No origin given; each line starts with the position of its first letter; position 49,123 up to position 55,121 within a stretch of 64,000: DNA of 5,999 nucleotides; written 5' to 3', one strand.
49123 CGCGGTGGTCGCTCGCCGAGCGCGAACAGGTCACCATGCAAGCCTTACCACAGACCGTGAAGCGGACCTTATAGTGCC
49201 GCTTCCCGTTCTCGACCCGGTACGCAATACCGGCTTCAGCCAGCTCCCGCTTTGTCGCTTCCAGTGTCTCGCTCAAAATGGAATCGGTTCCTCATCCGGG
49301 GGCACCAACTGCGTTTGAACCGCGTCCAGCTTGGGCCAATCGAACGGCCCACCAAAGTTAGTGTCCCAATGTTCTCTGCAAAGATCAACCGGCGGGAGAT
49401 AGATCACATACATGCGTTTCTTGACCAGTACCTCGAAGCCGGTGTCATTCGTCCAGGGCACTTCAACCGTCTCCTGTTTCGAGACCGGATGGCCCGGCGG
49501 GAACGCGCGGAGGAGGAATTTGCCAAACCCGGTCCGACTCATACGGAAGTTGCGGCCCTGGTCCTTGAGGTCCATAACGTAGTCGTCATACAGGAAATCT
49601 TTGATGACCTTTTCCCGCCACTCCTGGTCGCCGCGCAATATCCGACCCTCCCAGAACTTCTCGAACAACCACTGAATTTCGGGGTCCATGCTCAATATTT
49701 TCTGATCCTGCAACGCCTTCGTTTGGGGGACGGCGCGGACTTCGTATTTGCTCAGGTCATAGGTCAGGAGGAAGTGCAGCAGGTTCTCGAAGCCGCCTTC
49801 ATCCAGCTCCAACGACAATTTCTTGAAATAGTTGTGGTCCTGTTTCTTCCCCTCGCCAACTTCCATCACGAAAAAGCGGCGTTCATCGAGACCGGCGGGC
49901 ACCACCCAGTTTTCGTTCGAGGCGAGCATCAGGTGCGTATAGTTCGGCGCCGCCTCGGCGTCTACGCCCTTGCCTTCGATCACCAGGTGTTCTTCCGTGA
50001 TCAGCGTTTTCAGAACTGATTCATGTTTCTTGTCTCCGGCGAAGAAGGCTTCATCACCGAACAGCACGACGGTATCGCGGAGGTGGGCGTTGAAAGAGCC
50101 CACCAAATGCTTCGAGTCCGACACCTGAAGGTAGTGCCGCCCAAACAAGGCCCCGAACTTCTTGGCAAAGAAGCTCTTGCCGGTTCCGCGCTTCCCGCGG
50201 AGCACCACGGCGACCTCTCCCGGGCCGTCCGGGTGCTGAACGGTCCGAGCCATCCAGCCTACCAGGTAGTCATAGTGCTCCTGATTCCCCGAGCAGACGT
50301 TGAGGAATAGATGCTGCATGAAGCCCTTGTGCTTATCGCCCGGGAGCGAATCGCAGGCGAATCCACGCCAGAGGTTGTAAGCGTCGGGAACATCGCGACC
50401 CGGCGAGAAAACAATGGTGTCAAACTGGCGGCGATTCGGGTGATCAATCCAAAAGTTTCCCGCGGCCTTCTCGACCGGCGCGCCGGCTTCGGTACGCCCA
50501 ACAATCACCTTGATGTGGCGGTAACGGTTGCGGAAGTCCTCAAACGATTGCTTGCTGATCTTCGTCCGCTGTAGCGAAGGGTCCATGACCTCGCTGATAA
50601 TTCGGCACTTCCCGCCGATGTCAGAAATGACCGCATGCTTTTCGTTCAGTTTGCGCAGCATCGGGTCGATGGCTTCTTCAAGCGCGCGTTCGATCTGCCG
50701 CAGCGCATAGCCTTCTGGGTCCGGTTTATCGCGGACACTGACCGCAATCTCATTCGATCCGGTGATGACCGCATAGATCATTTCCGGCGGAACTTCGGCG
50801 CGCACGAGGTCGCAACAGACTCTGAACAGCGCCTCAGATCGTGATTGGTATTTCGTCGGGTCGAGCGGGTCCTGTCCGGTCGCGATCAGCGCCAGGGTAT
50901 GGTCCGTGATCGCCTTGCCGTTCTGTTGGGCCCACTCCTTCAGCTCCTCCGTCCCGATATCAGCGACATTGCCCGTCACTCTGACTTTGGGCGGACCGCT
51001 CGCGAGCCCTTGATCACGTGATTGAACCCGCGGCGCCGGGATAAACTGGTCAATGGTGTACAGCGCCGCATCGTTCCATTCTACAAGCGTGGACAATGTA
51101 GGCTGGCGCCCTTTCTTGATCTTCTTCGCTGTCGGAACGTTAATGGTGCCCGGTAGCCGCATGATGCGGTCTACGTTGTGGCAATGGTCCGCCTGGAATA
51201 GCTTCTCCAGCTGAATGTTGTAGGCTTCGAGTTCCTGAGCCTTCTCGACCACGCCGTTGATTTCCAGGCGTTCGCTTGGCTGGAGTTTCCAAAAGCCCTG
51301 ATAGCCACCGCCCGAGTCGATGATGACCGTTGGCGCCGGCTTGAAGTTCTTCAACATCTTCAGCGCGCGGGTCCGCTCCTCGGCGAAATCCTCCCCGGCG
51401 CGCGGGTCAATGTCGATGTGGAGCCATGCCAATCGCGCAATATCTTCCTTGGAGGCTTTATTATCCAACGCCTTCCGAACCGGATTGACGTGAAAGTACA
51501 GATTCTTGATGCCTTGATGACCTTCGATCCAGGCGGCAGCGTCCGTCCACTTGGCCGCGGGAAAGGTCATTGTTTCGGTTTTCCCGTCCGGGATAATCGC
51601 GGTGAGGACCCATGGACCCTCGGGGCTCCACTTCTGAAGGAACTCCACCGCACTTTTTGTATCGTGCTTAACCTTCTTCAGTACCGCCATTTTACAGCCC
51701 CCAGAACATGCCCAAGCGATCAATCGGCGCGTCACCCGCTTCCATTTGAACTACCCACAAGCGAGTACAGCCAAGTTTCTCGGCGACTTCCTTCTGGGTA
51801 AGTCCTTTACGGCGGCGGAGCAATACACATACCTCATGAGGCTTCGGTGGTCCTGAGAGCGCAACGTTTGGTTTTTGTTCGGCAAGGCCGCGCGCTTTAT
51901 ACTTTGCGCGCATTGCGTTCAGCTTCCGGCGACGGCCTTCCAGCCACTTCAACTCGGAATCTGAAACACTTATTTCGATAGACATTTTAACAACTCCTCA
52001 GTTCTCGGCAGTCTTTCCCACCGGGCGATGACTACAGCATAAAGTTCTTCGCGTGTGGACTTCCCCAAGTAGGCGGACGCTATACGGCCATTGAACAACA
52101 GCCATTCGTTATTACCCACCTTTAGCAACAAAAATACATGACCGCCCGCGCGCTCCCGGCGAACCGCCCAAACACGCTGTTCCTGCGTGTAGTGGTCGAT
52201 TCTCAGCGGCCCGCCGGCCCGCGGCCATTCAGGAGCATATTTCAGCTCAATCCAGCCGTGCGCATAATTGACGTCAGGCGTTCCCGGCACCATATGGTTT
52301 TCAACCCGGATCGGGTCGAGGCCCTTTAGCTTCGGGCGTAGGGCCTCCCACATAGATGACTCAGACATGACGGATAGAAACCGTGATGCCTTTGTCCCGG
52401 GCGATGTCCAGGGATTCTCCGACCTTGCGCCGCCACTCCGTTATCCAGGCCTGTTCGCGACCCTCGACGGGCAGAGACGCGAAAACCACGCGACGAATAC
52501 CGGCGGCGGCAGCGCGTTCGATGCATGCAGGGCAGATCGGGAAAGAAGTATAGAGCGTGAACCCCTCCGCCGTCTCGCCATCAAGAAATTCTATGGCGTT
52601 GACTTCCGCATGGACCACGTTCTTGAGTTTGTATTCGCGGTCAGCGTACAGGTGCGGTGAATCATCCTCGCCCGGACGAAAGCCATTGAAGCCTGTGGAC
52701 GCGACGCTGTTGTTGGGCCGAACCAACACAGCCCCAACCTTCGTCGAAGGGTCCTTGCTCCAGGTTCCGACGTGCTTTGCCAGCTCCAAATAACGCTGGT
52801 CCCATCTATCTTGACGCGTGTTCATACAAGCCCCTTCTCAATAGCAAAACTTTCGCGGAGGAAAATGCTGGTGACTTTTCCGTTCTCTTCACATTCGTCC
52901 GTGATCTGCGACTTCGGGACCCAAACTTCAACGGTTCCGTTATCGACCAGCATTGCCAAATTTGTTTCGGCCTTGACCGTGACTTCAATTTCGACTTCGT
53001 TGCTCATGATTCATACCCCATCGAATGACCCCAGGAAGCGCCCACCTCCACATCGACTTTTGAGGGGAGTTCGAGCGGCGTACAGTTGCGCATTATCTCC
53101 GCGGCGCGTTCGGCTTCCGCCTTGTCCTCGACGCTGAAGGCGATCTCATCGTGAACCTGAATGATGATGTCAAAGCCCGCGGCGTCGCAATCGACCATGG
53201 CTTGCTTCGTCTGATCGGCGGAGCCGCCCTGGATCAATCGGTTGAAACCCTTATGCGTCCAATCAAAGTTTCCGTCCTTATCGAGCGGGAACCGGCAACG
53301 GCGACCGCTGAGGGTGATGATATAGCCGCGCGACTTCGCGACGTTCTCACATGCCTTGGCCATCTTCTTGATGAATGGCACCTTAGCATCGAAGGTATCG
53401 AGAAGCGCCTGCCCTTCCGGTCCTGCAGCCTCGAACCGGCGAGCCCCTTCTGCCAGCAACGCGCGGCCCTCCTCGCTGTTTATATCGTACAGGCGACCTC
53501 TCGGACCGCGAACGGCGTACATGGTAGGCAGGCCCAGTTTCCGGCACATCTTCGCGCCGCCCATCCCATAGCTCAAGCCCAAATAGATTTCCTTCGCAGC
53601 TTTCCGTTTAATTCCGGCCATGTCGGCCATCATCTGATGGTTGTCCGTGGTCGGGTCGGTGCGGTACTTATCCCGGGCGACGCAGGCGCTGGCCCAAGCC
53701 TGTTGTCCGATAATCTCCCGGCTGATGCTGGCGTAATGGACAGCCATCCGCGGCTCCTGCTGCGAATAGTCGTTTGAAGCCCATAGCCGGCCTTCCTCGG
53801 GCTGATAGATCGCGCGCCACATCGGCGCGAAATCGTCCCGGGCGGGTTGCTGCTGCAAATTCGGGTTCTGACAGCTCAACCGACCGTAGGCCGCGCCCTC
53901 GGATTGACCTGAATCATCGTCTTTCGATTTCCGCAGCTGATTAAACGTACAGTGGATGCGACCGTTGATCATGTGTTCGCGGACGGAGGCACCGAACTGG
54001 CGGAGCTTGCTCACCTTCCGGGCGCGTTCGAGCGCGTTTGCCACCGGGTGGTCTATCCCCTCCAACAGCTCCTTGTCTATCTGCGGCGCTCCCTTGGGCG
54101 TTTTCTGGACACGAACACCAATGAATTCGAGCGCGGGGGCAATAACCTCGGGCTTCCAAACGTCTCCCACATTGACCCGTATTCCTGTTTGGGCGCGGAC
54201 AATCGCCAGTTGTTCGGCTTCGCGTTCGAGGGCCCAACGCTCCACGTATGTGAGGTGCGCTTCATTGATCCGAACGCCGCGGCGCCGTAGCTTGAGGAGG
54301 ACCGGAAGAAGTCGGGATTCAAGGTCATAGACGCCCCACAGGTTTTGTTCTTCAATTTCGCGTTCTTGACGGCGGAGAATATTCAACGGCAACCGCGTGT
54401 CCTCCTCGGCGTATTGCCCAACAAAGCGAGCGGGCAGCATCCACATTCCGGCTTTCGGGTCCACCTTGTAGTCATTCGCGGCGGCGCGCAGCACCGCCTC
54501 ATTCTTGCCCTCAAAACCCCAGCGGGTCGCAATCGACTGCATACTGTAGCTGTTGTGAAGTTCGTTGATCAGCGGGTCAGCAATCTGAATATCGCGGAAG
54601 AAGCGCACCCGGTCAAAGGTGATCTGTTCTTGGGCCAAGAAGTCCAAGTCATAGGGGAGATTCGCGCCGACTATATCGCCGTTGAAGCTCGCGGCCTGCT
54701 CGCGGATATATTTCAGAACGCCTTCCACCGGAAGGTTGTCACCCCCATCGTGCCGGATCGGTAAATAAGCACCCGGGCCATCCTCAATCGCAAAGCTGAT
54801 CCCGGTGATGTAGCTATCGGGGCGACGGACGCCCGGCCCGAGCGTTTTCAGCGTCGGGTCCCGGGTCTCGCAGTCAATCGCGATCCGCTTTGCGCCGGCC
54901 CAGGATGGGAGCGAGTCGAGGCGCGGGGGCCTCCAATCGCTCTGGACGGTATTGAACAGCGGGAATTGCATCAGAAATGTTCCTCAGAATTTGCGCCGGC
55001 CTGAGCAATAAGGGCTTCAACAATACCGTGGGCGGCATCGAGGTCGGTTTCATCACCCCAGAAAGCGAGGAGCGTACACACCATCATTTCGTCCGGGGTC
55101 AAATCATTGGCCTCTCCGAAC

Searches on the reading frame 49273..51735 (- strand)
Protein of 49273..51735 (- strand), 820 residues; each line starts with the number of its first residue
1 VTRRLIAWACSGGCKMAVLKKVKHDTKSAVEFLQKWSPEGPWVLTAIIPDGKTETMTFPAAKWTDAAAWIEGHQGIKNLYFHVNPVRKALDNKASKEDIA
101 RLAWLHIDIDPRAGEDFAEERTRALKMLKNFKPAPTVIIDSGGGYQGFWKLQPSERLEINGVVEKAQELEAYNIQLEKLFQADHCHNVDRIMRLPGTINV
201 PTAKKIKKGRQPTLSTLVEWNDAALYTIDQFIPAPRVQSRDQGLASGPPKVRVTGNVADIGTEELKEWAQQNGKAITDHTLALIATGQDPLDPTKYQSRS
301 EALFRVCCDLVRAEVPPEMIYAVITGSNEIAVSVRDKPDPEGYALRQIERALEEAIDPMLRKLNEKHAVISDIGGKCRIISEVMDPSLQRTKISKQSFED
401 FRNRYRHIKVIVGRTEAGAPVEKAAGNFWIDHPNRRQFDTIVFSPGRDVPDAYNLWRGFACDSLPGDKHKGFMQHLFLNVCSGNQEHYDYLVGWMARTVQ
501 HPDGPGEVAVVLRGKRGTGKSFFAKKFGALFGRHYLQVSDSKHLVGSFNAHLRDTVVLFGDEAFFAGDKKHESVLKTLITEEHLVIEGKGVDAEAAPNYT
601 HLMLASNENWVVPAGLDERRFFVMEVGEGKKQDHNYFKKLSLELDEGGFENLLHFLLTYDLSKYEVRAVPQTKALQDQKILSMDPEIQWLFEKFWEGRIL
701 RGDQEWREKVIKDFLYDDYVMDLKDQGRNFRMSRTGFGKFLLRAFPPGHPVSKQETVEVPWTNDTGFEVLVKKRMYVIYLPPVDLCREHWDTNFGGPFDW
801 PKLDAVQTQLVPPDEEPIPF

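Call 15: search_protein_families(library=phrogs, proteins=[window:49273-51735:-])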
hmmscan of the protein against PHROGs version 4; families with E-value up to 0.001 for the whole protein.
window:49273-51735:- (820 aa): 7 families
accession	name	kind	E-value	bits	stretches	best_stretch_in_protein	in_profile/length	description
phrog_1829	-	DNA, RNA and nucleotide metabolism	4.2e-142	475.9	1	30-790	4-762/772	DNA primase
phrog_1156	-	DNA, RNA and nucleotide metabolism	6.9e-44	151.6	1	434-743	483-802/855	DNA primase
phrog_24712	-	unknown function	3.5e-10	39.4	1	481-677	447-642/801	-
phrog_4762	-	unknown function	4.8e-08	32.4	1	427-660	406-658/822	-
phrog_2478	-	DNA, RNA and nucleotide metabolism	1.5e-07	30.9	1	76-217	53-198/854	DNA polymerase/primase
phrog_3123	-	unknown function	6e-07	29.4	1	94-326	78-265/583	-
phrog_2249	-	DNA, RNA and nucleotide metabolism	1.1e-05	25.3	1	479-561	488-598/802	DNA primase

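Call 67: search_protein_families(library=pfam, proteins=[window:49273-51735:-], max_evalue=0.01)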
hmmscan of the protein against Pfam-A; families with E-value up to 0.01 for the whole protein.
window:49273-51735:- (820 aa): 2 families
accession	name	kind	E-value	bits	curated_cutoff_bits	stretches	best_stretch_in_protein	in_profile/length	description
PF19263.5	DUF5906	-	2.1e-21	77.2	27.6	1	512-620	1-114/114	Family of unknown function (DUF5906)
PF05272.17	VapE-like_dom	-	0.00061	19.7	25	1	490-635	35-175/217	Virulence-associated protein E-like domain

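Call 69: search_solved_structures(query=window:49273-51735:-, max_evalue=1)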
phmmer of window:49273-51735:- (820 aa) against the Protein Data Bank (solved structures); distinct sequences matched with E-value up to 1: 3.
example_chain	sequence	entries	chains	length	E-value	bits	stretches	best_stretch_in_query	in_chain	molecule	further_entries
6k9e_A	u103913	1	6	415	2e-10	42.5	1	472-707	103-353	Primase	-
6k9c_A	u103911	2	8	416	2e-10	42.5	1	472-707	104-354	Primase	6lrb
7e6v_A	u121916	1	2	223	0.62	11.1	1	505-542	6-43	Protein 2C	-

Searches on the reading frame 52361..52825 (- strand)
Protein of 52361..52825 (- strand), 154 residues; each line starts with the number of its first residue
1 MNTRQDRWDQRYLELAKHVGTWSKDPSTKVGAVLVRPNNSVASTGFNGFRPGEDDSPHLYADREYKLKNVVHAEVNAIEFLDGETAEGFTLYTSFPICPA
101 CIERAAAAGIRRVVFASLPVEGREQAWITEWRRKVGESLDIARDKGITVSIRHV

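Call 62: search_protein_families(library=phrogs, proteins=[window:52361-52825:-])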
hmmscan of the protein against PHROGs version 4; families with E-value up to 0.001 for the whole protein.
window:52361-52825:- (154 aa): 5 families
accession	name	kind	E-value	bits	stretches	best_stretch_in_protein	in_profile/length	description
phrog_174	-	DNA, RNA and nucleotide metabolism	9.8e-43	148.2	1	2-149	110-244/384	dCMP deaminase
phrog_2369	-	DNA, RNA and nucleotide metabolism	2.3e-12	48.4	1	6-117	3-125/195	dCMP deaminase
phrog_20648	-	DNA, RNA and nucleotide metabolism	3.6e-09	37.3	1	23-116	21-118/311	dCMP deaminase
phrog_18355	-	DNA, RNA and nucleotide metabolism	1.1e-06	29.6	1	71-116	3-48/52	deoxycytidinylate deaminase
phrog_20806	-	DNA, RNA and nucleotide metabolism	3.1e-06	28.4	1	70-115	16-61/97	deoxycytidinylate deaminase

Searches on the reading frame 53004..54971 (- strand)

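Call 62: search_protein_families(library=phrogs, proteins=[window:53004-54971:-])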
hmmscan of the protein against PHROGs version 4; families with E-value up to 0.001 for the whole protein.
window:53004-54971:- (655 aa): 6 families
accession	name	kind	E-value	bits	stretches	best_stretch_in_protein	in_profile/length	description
phrog_17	-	DNA, RNA and nucleotide metabolism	5e-112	377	1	21-654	664-1237/1445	DNA polymerase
phrog_5995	-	DNA, RNA and nucleotide metabolism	1.2e-16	62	1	519-654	23-182/236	DNA polymerase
phrog_10285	-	DNA, RNA and nucleotide metabolism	4.2e-15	56.6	1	573-640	241-311/321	DNA polymerase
phrog_15971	-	DNA, RNA and nucleotide metabolism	9.7e-13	49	1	285-626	64-344/376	DNA polymerase I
phrog_12241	-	DNA, RNA and nucleotide metabolism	7.4e-12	46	1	57-254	150-353/502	DNA polymerase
phrog_7766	-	DNA, RNA and nucleotide metabolism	3e-05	24.5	1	579-627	111-161/186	DNA polymerase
